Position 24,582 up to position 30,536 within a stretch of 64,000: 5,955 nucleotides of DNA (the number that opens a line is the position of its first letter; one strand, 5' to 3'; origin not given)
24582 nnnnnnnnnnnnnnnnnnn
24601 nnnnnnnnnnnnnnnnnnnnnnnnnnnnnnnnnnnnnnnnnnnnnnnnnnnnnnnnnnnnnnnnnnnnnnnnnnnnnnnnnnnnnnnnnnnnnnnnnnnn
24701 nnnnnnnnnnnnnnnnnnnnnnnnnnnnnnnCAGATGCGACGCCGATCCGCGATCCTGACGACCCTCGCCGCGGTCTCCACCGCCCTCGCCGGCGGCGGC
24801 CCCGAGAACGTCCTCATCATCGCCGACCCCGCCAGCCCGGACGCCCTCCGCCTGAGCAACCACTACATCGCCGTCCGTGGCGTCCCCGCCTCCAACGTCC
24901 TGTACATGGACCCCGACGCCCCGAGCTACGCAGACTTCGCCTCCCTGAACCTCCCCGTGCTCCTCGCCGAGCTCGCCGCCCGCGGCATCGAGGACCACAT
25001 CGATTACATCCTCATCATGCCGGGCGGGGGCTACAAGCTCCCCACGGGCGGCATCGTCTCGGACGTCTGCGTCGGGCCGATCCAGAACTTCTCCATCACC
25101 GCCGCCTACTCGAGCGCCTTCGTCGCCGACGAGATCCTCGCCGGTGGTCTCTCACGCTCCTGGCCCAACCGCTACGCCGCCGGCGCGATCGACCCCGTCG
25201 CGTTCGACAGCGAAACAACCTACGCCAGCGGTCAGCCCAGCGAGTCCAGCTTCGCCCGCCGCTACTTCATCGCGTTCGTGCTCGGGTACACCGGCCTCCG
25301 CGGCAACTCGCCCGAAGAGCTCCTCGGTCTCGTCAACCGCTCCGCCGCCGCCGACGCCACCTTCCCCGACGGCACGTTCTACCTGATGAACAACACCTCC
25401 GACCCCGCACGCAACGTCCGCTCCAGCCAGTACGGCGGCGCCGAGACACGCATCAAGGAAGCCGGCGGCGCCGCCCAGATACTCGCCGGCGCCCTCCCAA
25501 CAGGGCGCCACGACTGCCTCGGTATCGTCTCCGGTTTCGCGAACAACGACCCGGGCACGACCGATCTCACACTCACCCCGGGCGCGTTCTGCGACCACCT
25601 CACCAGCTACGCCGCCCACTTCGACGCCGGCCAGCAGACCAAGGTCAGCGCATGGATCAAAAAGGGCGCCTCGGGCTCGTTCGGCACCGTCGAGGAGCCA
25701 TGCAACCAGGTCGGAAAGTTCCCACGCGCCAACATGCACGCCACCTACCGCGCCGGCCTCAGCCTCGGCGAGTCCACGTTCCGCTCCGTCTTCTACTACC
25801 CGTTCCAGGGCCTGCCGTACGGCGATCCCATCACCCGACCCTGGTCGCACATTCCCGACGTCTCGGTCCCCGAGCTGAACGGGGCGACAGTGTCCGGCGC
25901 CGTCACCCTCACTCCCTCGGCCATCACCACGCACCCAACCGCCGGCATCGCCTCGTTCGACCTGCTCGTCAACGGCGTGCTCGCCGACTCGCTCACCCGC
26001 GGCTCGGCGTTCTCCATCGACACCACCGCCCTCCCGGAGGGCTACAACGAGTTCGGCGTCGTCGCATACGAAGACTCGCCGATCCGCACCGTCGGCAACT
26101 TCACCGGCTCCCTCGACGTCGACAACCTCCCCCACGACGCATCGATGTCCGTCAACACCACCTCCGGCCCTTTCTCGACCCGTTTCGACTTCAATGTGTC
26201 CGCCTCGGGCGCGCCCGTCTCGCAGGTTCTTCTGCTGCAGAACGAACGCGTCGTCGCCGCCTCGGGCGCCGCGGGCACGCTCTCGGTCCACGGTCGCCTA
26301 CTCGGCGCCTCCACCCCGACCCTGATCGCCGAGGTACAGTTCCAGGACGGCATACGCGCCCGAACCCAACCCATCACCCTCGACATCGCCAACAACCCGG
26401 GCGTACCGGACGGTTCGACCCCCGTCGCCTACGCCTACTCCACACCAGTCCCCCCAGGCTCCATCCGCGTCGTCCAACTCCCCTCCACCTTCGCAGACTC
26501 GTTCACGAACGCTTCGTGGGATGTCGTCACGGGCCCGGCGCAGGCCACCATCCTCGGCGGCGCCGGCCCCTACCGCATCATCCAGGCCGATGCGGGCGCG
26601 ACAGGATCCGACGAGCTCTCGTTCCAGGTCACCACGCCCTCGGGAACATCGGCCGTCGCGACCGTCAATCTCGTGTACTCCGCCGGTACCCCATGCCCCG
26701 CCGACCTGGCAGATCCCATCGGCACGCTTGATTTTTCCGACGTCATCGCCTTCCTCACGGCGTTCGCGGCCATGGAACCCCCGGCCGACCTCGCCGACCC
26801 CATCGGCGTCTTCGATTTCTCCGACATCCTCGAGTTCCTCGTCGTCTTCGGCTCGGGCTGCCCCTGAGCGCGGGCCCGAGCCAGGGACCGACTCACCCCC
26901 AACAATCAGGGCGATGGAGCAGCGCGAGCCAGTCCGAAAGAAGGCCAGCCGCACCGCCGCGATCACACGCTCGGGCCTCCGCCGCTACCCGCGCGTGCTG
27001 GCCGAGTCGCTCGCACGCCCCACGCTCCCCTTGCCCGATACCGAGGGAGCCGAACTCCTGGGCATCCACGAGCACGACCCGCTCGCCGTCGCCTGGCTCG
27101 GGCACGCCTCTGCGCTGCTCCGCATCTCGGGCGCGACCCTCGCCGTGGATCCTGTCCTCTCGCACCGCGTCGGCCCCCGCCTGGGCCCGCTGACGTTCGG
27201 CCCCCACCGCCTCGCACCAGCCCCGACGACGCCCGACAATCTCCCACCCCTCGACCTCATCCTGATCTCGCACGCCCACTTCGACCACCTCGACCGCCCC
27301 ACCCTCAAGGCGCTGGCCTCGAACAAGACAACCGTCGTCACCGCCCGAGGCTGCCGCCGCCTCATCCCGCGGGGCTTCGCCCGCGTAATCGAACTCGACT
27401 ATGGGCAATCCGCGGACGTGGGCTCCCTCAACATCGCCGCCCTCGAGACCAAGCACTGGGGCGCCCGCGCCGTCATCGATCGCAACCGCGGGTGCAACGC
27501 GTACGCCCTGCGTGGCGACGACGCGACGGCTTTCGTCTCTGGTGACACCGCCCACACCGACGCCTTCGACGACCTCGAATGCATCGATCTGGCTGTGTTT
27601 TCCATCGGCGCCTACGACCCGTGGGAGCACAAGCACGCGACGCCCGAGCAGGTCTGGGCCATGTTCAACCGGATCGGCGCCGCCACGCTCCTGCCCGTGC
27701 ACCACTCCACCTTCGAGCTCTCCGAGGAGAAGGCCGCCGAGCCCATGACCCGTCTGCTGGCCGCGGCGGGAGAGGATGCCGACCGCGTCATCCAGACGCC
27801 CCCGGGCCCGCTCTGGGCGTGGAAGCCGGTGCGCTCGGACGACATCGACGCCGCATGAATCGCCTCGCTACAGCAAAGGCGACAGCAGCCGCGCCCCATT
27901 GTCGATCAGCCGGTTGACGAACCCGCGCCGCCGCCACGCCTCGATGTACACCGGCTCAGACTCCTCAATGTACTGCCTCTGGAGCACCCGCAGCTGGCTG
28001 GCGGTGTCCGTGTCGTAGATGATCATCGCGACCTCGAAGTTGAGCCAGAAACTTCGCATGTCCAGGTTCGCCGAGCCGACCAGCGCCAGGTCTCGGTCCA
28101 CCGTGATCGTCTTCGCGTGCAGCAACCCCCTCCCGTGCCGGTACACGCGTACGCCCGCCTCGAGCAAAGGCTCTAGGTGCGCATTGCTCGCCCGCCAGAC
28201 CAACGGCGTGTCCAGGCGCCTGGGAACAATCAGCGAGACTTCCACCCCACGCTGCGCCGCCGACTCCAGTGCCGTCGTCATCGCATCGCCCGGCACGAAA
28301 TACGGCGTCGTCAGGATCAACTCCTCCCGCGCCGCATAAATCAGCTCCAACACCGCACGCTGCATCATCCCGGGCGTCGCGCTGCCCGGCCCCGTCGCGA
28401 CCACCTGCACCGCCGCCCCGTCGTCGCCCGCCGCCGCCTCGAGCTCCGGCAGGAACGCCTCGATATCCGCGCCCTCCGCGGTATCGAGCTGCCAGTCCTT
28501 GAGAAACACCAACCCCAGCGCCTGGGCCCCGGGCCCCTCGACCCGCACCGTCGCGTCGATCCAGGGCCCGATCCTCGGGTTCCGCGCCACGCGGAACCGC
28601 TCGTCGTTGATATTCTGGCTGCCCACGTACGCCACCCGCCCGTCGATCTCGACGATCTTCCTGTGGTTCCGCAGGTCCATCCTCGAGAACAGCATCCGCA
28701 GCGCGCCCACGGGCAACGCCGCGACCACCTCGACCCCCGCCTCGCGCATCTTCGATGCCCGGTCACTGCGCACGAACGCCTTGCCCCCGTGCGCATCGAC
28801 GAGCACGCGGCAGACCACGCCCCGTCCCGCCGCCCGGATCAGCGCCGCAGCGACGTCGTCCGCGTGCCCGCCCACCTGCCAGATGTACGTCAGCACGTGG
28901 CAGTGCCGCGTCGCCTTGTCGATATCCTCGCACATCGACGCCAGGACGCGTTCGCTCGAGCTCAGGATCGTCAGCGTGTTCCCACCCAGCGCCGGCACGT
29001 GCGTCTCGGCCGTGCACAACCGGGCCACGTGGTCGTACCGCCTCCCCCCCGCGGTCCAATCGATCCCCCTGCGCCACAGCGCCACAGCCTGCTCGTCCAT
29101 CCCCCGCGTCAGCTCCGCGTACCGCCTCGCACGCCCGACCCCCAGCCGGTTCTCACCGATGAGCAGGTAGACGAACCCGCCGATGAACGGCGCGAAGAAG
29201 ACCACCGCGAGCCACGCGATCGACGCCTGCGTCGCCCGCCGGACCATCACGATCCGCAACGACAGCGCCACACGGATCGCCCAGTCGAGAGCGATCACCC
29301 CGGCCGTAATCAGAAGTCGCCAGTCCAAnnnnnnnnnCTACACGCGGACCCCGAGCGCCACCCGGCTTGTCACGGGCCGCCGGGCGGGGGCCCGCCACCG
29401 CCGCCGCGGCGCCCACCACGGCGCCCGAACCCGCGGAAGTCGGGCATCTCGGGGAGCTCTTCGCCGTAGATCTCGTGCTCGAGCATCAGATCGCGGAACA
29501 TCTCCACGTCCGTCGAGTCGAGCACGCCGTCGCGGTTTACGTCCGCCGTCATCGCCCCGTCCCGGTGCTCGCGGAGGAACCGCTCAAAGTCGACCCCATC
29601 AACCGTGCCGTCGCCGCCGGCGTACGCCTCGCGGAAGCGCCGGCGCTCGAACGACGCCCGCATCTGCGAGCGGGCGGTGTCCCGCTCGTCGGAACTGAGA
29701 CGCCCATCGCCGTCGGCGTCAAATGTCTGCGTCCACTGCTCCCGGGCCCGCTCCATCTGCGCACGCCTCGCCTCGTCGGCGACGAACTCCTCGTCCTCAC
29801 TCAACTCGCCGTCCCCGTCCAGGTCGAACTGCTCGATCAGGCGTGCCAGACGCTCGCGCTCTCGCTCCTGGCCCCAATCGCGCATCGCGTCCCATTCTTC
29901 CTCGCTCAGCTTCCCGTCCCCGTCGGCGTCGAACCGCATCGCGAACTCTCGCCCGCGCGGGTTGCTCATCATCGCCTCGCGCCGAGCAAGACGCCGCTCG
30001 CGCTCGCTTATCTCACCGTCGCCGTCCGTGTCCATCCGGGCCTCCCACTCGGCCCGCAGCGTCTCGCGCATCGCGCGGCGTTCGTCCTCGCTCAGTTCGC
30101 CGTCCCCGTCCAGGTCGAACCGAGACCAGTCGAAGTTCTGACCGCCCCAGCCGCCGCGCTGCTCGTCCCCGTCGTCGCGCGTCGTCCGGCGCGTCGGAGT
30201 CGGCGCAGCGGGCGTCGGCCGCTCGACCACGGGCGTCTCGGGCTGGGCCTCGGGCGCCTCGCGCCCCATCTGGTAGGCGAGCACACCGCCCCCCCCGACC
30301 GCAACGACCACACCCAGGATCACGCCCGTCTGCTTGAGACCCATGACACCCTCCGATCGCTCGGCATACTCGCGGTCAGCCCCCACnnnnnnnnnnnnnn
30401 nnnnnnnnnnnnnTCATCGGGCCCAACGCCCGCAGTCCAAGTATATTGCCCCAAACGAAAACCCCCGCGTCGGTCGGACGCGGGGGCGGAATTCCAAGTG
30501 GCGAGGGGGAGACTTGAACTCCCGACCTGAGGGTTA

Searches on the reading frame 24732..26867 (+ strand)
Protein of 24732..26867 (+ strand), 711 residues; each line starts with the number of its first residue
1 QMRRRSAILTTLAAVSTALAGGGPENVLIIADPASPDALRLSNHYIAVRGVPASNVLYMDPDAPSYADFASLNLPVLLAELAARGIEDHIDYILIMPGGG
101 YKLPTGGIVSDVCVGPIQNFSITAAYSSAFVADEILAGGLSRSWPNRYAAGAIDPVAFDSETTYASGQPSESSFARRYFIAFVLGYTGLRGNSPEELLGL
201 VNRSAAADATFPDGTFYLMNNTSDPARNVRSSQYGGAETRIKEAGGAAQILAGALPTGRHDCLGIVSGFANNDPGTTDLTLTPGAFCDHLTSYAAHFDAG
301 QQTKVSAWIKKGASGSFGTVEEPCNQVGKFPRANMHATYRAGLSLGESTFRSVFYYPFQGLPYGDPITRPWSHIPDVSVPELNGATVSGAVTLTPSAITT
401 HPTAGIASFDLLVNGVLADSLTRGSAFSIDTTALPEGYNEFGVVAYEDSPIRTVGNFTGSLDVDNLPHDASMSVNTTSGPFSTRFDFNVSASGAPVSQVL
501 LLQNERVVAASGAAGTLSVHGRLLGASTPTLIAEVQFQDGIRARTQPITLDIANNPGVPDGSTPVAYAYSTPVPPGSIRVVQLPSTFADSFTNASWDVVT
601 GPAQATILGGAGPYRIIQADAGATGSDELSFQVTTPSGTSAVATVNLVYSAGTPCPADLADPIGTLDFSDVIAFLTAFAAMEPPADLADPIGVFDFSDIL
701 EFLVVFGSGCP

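Call 7: search_protein_families(library=ncbifam, proteins=[window:24732-26867:+], max_evalue=0.01)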
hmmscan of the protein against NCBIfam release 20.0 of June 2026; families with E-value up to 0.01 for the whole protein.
window:24732-26867:+ (711 aa): 2 families
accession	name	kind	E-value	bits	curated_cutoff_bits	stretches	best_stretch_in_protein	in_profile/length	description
TIGR03790.1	TIGR03790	subfamily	4.2e-23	82.3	67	1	188-352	143-310/316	TIGR03790 family protein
NF041540.1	dockerin_GC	domain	2.6e-10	40.6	29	1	655-710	1-67/67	GC-type dockerin domain-anchored protein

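Call 8: search_protein_families(library=pfam, proteins=[window:24732-26867:+], max_evalue=0.01)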
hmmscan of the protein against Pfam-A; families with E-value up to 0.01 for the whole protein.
window:24732-26867:+ (711 aa): 0 families

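Call 87: search_solved_structures(query=window:24732-26675:+, max_evalue=1)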
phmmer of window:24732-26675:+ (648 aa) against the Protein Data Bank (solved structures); distinct sequences matched with E-value up to 1: 4.
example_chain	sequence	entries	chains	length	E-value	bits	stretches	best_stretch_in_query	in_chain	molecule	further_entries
3eo5_A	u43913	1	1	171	0.036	15.9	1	536-623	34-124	Resuscitation-promoting factor rpfB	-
5e27_A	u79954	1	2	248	0.046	15.6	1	486-623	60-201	Resuscitation-promoting factor RpfB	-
2enf_A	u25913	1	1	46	0.49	12.2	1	312-348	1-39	Zinc finger protein 347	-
2yti_A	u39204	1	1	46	0.5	12.2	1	312-348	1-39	Zinc finger protein 347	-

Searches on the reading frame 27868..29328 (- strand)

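Call 15: search_protein_families(library=pfam, proteins=[window:27868-29328:-], max_evalue=0.001)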
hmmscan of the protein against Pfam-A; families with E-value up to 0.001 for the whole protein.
window:27868-29328:- (486 aa): 3 families
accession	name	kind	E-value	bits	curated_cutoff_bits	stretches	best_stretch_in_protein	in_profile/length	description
PF13091.12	PLDc_2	-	3.6e-43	147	27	2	327-447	2-125/132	PLD-like domain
PF00614.28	PLDc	-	1.7e-14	53.5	21.9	2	217-244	1-28/28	Phospholipase D Active site motif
PF13396.11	PLDc_N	-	2e-07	31.3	23.3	1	21-58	5-41/42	Phospholipase_D-nuclease N-terminal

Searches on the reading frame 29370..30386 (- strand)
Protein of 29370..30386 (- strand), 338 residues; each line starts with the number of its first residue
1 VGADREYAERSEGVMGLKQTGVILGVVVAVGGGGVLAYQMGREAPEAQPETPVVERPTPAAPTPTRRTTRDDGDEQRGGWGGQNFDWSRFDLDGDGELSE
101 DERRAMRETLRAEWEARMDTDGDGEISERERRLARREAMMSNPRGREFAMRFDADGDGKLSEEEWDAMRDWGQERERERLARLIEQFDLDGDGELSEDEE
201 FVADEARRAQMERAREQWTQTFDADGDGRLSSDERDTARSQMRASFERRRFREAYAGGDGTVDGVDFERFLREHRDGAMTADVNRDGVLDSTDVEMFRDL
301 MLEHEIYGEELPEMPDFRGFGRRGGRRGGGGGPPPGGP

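Call 15: search_protein_families(library=pfam, proteins=[window:29370-30386:-], max_evalue=0.001)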
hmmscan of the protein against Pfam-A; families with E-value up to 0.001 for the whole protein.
window:29370-30386:- (338 aa): 6 families
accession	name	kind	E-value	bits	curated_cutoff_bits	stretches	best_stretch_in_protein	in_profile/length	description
PF00036.39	EF-hand_1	-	2.2e-17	61.7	25.4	0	150-167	7-24/29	EF hand domain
PF13202.12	EF-hand_5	-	4.9e-17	61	25.9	0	151-167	7-23/25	EF hand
PF13405.12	EF-hand_6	-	9e-14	50.3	25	0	151-166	8-23/30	EF-hand domain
PF13499.12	EF-hand_7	-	2.9e-13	50.4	30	1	151-199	10-61/67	EF-hand domain pair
PF00404.24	Dockerin_1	-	3.8e-07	30.6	22.9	0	258-296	6-51/57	Dockerin type I domain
PF10591.15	SPARC_Ca_bdg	-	0.00042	21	22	0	105-165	51-110/113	Secreted protein acidic and rich in cysteine Ca binding region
